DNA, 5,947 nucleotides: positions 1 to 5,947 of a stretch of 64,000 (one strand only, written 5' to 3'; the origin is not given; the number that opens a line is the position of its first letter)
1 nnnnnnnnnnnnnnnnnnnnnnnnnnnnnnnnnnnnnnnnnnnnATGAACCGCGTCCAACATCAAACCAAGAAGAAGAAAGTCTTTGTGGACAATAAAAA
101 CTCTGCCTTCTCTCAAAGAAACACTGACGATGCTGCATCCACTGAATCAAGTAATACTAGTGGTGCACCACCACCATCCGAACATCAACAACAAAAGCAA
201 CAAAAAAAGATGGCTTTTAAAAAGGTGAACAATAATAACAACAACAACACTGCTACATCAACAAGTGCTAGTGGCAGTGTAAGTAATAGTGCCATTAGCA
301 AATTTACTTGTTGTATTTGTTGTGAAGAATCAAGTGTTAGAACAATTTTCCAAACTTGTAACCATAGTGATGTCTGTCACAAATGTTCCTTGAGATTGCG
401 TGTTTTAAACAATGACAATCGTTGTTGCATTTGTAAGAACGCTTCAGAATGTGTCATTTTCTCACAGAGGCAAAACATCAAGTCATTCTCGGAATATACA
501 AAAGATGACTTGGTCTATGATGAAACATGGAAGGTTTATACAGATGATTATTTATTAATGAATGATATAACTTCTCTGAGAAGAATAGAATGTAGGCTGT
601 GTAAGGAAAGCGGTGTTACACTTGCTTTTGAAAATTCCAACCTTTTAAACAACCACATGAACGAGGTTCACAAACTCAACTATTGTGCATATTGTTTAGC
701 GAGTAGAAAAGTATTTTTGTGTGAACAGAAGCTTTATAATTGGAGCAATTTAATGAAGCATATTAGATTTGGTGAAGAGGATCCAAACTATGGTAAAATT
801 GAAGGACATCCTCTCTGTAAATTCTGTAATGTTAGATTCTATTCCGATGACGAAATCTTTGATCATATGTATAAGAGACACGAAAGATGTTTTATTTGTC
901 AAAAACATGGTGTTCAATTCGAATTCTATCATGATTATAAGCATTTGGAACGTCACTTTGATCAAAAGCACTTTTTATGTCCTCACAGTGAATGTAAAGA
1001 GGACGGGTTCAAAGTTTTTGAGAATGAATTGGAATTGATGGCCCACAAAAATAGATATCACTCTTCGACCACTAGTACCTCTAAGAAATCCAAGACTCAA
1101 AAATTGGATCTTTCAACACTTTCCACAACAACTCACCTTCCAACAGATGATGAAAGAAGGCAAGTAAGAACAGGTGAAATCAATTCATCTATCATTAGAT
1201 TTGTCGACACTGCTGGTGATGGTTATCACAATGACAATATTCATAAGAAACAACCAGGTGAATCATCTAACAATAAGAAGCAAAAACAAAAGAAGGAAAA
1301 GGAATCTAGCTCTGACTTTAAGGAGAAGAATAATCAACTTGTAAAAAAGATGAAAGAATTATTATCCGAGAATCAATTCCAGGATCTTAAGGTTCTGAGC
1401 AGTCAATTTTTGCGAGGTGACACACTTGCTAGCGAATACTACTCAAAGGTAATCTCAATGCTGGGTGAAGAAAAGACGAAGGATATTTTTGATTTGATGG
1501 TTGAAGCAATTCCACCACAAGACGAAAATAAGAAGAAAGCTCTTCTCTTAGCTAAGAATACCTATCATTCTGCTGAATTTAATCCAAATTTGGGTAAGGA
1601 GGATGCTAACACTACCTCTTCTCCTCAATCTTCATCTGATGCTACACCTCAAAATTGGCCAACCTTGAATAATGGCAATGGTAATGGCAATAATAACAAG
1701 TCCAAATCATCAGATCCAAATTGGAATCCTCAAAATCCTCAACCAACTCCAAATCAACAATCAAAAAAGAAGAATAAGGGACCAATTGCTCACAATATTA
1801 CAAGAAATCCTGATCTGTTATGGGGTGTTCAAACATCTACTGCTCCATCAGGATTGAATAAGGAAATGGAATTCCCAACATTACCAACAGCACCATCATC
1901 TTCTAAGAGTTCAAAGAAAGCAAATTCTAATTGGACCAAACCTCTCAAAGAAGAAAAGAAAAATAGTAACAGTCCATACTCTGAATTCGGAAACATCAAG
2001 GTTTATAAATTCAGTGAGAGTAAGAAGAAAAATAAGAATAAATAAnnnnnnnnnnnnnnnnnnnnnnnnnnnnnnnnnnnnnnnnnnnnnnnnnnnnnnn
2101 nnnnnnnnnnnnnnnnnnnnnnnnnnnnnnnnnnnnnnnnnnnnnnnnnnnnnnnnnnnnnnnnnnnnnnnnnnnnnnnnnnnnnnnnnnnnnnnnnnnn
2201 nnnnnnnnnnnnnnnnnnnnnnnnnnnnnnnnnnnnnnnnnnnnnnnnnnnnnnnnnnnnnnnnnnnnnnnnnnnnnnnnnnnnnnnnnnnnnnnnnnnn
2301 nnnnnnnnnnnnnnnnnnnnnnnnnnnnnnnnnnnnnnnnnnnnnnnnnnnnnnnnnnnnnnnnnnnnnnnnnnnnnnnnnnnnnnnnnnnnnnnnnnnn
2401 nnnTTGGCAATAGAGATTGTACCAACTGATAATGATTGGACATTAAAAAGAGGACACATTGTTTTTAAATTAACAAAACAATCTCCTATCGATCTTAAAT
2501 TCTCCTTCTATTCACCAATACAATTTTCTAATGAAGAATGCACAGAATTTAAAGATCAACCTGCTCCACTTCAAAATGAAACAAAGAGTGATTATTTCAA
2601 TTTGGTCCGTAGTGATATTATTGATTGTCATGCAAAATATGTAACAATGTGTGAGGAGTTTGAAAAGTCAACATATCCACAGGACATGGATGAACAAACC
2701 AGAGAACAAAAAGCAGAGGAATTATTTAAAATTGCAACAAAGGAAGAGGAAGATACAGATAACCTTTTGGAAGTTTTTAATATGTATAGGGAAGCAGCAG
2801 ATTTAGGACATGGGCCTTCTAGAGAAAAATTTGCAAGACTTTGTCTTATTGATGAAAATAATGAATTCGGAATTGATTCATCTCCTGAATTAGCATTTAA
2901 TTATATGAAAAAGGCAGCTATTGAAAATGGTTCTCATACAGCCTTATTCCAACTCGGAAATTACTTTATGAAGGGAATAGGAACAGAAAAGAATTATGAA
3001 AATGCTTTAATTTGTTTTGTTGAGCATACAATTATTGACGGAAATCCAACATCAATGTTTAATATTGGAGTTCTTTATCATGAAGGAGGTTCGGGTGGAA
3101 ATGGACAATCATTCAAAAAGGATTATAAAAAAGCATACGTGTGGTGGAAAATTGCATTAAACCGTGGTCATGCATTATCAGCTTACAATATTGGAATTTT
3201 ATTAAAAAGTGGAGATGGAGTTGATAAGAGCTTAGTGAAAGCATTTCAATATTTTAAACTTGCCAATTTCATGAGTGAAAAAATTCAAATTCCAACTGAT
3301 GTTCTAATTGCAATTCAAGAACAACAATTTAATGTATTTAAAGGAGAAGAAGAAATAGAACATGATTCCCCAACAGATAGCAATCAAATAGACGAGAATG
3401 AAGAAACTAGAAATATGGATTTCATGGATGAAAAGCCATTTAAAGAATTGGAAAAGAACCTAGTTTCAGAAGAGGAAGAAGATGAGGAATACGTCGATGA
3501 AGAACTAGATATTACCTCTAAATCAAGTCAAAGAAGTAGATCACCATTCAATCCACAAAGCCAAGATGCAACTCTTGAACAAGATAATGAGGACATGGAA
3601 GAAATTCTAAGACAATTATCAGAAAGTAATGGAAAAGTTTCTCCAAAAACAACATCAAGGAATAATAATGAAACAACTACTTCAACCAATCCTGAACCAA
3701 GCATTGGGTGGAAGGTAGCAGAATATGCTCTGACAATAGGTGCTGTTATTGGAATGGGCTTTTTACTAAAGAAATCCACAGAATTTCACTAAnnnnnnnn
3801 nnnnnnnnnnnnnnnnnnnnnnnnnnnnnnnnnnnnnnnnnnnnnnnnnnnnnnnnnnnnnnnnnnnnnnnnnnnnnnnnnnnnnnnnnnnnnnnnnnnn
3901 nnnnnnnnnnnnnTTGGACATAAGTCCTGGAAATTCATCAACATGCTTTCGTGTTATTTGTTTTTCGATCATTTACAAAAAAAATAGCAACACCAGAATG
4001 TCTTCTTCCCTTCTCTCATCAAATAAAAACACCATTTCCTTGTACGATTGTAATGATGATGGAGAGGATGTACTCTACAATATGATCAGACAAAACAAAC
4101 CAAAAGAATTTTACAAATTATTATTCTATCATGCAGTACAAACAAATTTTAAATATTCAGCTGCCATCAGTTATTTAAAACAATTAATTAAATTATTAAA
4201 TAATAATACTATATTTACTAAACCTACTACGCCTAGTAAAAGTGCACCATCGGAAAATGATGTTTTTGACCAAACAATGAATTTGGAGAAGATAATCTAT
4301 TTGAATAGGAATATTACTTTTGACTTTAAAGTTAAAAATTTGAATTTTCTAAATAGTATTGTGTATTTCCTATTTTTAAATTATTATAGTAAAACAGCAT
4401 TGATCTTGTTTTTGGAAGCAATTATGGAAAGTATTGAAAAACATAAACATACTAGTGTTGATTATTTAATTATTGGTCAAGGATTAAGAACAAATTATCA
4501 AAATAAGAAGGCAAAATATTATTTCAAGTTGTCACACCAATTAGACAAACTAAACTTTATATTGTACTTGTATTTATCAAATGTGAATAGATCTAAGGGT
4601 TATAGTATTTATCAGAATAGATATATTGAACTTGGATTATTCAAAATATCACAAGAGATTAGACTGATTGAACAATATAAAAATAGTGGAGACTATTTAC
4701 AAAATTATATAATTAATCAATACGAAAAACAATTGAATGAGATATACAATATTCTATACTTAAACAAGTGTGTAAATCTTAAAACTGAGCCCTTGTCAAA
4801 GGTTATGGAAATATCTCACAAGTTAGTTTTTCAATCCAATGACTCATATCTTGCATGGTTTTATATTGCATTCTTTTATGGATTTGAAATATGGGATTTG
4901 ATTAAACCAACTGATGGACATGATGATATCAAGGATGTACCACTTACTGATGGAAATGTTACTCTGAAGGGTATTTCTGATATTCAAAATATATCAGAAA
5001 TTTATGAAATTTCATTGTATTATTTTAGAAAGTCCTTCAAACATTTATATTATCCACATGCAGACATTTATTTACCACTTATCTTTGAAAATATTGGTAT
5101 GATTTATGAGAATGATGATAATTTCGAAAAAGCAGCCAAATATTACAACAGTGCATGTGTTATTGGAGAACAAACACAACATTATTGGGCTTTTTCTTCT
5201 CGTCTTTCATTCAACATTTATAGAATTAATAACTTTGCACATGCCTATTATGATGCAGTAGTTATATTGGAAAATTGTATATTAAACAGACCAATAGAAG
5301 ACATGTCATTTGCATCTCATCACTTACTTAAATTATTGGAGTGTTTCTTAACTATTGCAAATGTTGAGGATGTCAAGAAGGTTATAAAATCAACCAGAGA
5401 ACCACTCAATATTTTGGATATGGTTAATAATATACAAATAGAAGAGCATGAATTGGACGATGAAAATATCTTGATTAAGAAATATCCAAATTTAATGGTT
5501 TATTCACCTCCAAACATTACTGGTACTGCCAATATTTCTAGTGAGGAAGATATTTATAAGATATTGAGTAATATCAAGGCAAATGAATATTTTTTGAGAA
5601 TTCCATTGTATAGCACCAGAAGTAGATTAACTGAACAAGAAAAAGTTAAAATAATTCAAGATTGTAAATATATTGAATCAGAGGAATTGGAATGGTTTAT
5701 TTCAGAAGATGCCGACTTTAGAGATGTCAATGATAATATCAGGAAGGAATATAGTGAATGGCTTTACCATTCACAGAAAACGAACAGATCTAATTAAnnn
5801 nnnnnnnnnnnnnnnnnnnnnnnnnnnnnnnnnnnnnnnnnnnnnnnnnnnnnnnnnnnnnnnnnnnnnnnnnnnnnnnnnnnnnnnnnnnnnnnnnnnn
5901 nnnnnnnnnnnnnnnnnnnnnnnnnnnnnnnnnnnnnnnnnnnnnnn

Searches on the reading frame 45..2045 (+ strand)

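Call 9: search_protein_families(library=pfam, proteins=[window:45-2045:+])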
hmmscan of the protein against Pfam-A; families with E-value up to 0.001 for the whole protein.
window:45-2045:+ (666 aa): 3 families
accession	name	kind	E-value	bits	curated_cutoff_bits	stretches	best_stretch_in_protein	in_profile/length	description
PF23230.1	zf-C2H2_13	-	2.9e-12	47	27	1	278-335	1-59/59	C2H2-type zinc finger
PF23202.1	PAH_ZNF598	-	2.7e-11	44.1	25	1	427-505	2-82/83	ZNF598 PAH domain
PF25447.1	RING_ZNF598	-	1.1e-07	32.5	27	1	88-169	5-82/90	ZNF598 RING finger domain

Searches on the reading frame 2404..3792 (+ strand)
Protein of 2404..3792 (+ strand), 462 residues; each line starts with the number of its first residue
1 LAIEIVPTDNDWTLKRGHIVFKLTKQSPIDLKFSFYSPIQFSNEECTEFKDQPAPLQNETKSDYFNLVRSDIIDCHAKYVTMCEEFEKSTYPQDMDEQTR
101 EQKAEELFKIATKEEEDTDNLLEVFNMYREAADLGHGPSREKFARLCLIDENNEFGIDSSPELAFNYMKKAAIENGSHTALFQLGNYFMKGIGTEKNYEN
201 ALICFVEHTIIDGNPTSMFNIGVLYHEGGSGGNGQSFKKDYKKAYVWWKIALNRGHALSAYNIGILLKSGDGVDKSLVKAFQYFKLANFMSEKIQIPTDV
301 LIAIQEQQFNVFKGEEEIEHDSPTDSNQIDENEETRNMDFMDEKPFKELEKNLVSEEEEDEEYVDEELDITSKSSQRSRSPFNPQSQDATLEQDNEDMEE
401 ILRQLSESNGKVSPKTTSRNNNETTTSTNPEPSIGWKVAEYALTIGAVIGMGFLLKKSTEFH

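Call 9: search_protein_families(library=pfam, proteins=[window:2404-3792:+])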
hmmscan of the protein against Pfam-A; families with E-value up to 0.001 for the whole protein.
window:2404-3792:+ (462 aa): 1 family
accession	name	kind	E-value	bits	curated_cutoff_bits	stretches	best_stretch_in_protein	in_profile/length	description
PF08238.18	Sel1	-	2.3e-15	56.8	30.7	0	258-287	2-31/36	Sel1 repeat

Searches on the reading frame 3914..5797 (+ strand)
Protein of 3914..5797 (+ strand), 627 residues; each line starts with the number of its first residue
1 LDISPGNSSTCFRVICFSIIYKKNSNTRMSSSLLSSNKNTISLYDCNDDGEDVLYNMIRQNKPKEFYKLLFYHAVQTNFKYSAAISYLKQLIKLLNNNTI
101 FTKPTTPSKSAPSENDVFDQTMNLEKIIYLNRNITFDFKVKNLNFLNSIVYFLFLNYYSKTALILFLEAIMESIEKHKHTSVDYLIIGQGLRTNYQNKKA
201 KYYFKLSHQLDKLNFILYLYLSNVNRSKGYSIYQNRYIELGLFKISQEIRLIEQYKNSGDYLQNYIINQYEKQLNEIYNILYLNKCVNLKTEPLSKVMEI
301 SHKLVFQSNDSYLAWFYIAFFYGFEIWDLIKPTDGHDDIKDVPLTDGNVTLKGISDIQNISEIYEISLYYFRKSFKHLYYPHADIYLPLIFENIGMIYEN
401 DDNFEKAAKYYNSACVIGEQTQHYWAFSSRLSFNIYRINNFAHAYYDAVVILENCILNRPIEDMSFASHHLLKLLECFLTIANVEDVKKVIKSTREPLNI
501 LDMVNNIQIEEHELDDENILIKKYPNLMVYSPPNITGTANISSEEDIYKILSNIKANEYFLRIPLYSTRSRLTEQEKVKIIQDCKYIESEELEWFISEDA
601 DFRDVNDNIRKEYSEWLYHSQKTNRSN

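Call 9: search_protein_families(library=pfam, proteins=[window:3914-5797:+])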
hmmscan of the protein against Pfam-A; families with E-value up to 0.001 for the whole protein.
window:3914-5797:+ (627 aa): 1 family
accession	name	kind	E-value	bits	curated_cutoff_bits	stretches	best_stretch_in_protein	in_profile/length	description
PF07719.23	TPR_2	-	0.00023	21.5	27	0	391-415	4-28/34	Tetratricopeptide repeat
